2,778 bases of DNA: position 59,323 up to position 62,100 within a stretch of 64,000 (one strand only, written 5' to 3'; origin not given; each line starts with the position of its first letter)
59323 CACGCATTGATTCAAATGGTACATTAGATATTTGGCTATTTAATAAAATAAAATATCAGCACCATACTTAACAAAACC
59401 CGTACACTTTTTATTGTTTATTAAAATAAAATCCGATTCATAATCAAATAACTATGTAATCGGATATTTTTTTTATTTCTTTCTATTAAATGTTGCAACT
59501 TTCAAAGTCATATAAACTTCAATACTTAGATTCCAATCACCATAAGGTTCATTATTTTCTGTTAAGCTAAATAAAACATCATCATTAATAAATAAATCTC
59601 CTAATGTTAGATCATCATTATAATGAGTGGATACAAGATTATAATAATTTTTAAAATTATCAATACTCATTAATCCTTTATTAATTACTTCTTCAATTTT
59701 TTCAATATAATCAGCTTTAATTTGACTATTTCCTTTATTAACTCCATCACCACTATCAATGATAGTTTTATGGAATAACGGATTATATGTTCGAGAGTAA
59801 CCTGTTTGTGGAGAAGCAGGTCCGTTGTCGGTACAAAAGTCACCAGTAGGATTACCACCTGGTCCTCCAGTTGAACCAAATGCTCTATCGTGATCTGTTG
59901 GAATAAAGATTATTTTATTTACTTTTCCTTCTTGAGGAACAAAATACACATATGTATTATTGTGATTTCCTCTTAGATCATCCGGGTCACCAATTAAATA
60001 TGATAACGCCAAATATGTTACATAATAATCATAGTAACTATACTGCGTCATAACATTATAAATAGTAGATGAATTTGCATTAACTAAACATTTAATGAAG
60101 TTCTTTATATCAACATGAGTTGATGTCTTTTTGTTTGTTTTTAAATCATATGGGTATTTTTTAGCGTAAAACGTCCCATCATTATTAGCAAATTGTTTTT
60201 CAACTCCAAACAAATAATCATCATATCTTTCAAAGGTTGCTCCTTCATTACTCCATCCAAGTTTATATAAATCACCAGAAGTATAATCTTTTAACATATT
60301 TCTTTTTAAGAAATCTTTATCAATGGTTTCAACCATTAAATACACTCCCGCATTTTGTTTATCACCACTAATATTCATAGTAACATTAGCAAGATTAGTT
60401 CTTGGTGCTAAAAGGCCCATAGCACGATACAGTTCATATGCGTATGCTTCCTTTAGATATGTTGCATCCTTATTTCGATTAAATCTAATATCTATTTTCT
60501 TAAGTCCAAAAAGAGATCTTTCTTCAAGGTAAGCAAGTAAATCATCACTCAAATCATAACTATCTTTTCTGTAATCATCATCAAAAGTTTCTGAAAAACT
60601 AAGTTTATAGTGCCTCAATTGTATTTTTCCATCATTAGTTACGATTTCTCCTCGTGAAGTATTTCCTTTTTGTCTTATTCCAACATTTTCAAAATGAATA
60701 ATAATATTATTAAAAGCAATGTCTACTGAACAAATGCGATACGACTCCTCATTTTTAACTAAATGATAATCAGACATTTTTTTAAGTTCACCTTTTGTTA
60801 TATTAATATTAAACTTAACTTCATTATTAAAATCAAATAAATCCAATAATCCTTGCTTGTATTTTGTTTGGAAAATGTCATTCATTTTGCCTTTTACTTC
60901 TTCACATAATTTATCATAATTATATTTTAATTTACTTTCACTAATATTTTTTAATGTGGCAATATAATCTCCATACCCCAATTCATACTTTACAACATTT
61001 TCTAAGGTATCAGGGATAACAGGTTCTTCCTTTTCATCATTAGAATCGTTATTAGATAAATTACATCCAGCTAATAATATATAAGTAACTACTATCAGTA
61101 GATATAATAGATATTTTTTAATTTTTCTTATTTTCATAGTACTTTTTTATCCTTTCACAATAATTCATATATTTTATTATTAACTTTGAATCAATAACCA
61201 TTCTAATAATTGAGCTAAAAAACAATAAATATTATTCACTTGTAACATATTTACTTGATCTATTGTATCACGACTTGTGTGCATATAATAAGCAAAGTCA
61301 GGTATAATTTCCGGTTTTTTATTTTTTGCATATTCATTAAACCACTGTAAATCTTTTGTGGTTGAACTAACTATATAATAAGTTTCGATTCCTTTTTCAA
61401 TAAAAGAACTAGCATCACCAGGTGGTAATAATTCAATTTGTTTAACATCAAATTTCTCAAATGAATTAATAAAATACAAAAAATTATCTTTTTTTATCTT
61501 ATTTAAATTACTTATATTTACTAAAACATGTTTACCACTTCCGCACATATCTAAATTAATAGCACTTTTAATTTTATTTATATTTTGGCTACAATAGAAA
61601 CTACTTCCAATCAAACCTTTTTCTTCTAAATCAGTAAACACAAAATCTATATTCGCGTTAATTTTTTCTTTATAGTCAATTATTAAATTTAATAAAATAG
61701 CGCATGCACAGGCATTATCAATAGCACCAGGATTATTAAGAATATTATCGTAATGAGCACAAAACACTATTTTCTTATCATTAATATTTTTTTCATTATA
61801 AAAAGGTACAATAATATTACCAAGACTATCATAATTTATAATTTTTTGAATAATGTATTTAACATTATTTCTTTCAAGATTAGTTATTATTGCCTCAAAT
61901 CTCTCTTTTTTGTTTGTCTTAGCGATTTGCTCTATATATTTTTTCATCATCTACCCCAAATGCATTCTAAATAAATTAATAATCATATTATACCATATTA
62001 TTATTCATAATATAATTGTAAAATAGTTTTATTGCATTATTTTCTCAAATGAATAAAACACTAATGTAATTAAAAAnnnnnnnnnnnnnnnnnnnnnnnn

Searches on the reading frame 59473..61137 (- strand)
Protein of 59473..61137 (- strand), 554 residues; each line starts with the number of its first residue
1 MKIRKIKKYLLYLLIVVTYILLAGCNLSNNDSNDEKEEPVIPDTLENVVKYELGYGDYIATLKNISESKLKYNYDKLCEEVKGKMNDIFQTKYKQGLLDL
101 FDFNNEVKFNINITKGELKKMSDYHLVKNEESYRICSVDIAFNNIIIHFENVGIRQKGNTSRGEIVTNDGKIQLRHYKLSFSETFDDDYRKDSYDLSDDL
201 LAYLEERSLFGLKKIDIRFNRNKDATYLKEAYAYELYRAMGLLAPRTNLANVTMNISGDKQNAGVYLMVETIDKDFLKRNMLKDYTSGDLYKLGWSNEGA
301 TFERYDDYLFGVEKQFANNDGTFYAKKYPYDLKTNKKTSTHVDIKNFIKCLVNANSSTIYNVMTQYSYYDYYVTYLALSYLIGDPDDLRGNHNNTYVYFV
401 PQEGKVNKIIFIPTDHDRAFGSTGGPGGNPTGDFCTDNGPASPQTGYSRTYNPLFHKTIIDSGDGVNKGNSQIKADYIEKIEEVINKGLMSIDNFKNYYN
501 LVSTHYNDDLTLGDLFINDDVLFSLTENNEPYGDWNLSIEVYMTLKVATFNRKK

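Call 75: search_protein_families(library=pfam, proteins=[window:59473-61137:-], max_evalue=0.00001)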
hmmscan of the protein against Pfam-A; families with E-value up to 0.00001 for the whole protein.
window:59473-61137:- (554 aa): 1 family
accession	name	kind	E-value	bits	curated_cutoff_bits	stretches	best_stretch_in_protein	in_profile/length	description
PF08757.17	CotH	-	5.7e-26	92.2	23.8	1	186-500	8-278/322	CotH kinase protein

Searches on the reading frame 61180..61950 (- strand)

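Call 75: search_protein_families(library=pfam, proteins=[window:61180-61950:-], max_evalue=0.00001)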
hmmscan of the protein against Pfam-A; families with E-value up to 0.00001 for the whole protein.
window:61180-61950:- (256 aa): 2 families
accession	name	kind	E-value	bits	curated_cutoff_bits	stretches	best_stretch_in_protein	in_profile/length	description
PF04389.22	Peptidase_M28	-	2.6e-27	96.2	21.3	1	45-241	1-185/193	Peptidase family M28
PF05343.19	Peptidase_M42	-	5.3e-06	26.1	23.2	0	76-141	132-196/292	M42 glutamyl aminopeptidase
